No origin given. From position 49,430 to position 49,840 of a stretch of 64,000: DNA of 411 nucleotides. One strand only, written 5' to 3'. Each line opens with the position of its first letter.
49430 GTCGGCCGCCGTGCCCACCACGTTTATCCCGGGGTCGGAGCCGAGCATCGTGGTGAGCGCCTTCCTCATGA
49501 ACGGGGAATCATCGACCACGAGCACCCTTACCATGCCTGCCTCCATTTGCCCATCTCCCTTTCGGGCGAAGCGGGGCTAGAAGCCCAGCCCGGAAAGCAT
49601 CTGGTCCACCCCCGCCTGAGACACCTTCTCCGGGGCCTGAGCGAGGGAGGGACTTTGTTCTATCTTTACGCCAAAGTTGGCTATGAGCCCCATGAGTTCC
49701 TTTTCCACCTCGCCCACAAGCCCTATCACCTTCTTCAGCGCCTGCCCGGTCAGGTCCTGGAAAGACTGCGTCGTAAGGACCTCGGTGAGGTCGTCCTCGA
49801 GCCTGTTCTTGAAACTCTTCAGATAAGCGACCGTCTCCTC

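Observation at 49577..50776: CheW-CheZ fusion: the only CheW adaptor in the cluster is covalently joined to the CheY-P phosphatase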

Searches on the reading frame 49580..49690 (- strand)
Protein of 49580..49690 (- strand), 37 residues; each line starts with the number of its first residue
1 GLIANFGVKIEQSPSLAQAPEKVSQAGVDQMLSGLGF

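Call 63: search_solved_structures(query=window:49580-49690:-, max_evalue=10, show_alignments=3)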
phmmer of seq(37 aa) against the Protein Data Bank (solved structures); distinct sequences matched with E-value up to 10: 3.
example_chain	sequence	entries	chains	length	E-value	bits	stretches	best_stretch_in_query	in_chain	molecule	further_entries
4fun_A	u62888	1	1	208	1.3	13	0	6-27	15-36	Accumulation associated protein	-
4fuo_A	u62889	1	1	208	1.3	13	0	6-27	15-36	Accumulation associated protein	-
5tu7_A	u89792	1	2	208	1.4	12.9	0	6-27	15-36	Accumulation-associated protein Aap G511-spacer-G513 (consensus G5-spacer-consensus G5)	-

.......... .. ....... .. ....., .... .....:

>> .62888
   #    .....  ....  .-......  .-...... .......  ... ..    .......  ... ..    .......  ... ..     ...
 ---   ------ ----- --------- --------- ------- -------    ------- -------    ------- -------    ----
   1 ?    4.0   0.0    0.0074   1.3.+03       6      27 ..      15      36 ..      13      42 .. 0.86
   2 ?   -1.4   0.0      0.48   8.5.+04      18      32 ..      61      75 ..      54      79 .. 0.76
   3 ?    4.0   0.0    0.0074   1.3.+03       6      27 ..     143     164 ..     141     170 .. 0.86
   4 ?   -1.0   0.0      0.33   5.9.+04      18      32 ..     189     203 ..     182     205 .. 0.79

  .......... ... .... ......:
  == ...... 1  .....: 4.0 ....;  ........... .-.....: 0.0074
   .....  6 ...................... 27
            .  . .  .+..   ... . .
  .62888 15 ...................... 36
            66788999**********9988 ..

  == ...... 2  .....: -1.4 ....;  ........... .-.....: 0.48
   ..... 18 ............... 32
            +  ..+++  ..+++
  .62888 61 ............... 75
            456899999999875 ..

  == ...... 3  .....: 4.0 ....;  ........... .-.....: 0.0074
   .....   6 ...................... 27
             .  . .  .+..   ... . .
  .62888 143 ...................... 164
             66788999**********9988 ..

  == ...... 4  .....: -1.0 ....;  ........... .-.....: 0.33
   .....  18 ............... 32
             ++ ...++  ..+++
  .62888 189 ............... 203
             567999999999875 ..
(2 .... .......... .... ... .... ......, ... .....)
